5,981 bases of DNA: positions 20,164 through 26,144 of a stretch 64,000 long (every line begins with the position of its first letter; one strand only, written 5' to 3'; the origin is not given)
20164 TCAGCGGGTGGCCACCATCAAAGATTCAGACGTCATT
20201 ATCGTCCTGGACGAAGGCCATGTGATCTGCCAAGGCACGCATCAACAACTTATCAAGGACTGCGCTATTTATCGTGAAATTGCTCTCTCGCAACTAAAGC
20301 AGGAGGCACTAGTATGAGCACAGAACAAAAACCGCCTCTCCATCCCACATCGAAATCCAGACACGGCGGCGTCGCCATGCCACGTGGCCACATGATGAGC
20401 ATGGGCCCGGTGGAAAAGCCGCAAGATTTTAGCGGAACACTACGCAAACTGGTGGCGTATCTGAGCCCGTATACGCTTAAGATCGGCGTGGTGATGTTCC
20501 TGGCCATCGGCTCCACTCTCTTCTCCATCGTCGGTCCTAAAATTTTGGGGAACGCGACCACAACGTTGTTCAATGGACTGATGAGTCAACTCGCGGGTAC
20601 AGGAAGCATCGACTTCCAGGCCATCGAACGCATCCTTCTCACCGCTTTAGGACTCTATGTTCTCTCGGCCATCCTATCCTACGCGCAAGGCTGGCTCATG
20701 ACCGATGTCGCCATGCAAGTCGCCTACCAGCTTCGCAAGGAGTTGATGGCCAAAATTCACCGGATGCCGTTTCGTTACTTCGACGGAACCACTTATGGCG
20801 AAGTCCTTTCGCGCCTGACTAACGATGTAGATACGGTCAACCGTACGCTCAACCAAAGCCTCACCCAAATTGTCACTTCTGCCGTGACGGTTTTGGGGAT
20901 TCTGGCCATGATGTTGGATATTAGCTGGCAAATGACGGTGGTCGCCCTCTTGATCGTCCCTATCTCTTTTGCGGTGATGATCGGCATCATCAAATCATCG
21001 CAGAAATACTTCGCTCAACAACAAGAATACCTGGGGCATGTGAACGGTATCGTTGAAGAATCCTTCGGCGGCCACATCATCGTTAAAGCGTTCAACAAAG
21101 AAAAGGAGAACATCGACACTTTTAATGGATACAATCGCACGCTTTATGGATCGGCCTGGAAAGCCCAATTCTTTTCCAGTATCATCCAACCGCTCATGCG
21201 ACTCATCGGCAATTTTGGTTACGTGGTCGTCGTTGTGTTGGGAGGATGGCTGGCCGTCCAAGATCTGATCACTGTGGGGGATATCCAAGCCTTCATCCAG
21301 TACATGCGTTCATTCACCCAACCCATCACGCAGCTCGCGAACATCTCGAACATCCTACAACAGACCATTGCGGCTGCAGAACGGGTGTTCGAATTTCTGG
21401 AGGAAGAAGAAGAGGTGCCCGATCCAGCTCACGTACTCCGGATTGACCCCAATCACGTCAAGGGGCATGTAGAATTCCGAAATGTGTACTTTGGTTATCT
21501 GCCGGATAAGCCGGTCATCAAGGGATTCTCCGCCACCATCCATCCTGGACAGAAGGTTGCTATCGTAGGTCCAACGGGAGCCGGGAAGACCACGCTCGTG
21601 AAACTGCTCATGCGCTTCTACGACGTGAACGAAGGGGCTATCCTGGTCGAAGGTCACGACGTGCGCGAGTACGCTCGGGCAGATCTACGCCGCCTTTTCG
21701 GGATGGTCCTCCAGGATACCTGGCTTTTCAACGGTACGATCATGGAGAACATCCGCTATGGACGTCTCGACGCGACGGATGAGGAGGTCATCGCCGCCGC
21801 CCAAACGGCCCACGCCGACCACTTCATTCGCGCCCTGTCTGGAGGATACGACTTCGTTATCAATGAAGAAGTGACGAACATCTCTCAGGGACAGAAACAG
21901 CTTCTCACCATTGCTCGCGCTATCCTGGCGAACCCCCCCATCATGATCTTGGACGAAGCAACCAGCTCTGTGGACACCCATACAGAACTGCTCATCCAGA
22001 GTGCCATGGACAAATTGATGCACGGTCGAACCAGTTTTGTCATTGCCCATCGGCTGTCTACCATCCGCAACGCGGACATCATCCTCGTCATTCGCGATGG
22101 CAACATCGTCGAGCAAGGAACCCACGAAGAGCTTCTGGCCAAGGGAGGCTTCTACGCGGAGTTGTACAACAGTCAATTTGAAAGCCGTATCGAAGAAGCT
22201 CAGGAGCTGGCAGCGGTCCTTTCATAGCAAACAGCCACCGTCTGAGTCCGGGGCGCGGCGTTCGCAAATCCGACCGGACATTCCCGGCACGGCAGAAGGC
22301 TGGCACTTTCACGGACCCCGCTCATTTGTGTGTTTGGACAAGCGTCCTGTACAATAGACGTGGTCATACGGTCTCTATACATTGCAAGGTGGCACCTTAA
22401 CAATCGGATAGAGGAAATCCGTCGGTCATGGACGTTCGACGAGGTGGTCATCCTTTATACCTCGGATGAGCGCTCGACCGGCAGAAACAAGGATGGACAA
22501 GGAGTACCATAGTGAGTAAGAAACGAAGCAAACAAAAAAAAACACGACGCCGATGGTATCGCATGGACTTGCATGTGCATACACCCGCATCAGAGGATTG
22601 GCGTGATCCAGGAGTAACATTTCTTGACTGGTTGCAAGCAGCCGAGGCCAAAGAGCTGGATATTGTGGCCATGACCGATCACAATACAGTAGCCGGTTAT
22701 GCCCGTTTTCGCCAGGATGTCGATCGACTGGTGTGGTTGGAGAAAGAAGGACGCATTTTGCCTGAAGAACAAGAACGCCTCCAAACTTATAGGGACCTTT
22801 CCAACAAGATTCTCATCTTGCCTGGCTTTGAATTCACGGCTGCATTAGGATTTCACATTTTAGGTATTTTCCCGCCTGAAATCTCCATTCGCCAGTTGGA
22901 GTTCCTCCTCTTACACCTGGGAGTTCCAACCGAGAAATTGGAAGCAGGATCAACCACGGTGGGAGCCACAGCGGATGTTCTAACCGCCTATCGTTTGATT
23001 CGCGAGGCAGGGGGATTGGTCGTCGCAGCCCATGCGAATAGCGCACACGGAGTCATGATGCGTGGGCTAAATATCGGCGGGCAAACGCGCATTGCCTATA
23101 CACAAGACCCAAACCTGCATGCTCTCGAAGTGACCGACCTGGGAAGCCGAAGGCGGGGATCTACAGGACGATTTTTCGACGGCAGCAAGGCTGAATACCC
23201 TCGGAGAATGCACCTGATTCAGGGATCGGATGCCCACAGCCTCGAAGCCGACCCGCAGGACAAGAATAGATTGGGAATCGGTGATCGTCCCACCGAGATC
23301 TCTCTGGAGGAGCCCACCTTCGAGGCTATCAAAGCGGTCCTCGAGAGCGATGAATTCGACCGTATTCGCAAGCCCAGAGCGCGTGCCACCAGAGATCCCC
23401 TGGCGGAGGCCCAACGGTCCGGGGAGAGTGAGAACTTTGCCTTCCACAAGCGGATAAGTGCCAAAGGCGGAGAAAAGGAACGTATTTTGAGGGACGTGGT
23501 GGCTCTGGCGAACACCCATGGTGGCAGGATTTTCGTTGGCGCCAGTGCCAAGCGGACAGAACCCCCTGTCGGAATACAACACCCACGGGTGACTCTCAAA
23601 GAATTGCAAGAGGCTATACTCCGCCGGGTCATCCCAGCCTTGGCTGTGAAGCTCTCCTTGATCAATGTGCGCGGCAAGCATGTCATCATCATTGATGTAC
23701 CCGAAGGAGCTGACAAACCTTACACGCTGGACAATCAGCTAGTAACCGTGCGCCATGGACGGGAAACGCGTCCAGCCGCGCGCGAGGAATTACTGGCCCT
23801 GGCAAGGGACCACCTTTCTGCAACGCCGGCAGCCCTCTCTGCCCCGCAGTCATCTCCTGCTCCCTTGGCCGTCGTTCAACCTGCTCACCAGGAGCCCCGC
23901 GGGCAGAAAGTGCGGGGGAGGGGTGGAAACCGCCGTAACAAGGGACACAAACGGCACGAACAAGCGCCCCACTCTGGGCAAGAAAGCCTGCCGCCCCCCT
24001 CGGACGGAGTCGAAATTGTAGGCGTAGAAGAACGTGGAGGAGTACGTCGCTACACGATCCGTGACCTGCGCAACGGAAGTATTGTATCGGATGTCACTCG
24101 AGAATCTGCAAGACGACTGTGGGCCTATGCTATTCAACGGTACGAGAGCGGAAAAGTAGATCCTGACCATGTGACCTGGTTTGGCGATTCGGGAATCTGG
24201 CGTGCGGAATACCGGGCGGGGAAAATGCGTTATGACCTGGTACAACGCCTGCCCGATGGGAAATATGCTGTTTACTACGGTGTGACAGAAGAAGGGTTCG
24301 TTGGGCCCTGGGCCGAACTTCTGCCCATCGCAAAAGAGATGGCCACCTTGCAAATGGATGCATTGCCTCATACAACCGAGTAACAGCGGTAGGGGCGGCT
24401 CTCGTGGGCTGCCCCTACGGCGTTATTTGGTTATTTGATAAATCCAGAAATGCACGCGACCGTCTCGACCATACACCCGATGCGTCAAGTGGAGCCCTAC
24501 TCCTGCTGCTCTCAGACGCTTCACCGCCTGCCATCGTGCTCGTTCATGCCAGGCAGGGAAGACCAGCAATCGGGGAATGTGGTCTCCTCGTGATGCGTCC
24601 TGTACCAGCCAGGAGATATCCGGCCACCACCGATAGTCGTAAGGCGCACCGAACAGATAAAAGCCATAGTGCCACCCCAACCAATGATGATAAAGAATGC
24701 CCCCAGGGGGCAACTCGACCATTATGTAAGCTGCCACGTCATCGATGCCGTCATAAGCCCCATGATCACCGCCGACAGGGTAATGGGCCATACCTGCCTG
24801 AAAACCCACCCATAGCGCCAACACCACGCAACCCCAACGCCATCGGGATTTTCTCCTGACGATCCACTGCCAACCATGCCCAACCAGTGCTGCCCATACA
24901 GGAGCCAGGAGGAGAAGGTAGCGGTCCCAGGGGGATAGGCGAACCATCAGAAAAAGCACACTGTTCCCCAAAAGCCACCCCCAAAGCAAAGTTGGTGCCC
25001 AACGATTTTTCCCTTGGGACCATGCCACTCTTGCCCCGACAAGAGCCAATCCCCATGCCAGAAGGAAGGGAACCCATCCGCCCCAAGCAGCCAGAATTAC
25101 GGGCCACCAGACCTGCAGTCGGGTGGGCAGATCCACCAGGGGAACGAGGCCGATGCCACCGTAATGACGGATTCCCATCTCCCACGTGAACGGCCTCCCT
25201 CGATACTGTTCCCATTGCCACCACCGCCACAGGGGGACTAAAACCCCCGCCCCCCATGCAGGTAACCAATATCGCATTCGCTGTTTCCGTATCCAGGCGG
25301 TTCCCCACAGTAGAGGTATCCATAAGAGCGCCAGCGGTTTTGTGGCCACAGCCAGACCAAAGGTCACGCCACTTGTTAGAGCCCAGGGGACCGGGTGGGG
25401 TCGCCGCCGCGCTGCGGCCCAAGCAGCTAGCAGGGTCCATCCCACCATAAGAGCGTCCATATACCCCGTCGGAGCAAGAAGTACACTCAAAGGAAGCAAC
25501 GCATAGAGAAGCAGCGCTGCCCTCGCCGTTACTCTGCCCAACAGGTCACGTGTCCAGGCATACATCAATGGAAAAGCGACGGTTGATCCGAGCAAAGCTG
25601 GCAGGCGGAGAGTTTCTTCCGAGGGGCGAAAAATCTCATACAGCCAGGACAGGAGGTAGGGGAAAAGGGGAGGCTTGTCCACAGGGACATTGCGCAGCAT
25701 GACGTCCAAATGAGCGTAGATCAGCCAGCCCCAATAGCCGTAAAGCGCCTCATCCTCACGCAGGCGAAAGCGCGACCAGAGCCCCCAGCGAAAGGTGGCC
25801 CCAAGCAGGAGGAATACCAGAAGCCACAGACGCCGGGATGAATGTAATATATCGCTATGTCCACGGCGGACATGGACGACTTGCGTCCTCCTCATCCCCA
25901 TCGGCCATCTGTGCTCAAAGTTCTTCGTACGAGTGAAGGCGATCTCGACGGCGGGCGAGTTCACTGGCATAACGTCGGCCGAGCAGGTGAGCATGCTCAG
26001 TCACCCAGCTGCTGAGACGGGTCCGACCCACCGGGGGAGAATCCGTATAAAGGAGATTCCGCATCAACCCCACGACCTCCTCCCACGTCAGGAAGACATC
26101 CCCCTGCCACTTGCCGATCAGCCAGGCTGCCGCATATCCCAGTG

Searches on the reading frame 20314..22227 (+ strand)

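Call 50: search_protein_families(library=pfam, proteins=[window:20314-22227:+], max_evalue=0.00001)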
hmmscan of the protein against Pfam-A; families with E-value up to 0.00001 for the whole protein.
window:20314-22227:+ (637 aa): 2 families
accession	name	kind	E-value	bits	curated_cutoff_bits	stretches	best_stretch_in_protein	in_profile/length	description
PF00664.28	ABC_membrane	-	9.4e-54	183.4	28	1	58-337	2-273/274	ABC transporter transmembrane region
PF00005.33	ABC_tran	-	4.9e-31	108.6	25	1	403-551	2-137/137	ABC transporter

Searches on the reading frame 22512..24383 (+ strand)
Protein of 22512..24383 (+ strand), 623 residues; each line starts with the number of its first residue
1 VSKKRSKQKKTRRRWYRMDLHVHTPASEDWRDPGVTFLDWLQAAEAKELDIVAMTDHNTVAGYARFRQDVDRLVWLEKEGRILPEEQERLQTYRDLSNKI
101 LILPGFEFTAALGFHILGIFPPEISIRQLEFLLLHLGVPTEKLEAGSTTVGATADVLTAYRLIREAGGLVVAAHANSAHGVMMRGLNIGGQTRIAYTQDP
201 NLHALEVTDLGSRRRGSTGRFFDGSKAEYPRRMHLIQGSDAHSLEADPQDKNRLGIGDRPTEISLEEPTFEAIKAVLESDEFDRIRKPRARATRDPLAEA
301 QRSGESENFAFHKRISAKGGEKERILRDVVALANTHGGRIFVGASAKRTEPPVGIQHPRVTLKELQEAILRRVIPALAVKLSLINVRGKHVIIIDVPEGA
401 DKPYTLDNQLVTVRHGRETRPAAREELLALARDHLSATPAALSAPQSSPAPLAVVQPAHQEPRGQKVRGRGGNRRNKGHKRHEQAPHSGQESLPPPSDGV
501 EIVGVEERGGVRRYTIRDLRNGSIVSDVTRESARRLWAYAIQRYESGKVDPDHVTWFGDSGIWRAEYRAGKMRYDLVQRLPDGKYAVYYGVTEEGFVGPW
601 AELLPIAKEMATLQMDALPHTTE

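Call 50: search_protein_families(library=pfam, proteins=[window:22512-24383:+], max_evalue=0.00001)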
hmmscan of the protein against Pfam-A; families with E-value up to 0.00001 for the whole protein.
window:22512-24383:+ (623 aa): 1 family
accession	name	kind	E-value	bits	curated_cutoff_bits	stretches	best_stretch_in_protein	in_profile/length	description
PF04326.19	SLFN_AlbA_2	-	8.6e-16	59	25.3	1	305-422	1-117/118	Schlafen, AlbA_2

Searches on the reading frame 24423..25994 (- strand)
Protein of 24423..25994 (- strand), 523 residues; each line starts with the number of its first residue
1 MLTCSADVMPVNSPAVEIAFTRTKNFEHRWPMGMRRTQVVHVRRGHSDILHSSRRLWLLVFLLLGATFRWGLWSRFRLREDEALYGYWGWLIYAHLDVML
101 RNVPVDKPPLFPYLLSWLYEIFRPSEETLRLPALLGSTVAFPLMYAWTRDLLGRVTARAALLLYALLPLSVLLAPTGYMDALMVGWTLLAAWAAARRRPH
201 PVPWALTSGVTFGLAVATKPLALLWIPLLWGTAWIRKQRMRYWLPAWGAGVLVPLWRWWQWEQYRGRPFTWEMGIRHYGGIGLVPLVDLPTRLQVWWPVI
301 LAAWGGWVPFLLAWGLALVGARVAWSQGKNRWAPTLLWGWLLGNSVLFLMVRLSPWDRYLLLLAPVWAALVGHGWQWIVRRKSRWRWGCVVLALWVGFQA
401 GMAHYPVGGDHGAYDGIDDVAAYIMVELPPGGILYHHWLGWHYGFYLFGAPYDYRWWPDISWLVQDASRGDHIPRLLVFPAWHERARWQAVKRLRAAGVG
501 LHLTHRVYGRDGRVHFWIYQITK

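Call 50: search_protein_families(library=pfam, proteins=[window:24423-25994:-], max_evalue=0.00001)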
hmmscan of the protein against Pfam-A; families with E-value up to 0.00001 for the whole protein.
window:24423-25994:- (523 aa): 1 family
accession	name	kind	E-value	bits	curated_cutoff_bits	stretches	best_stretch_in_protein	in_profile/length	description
PF13231.12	PMT_2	-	4.4e-13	50.2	26.1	1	106-243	1-145/160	Dolichyl-phosphate-mannose-protein mannosyltransferase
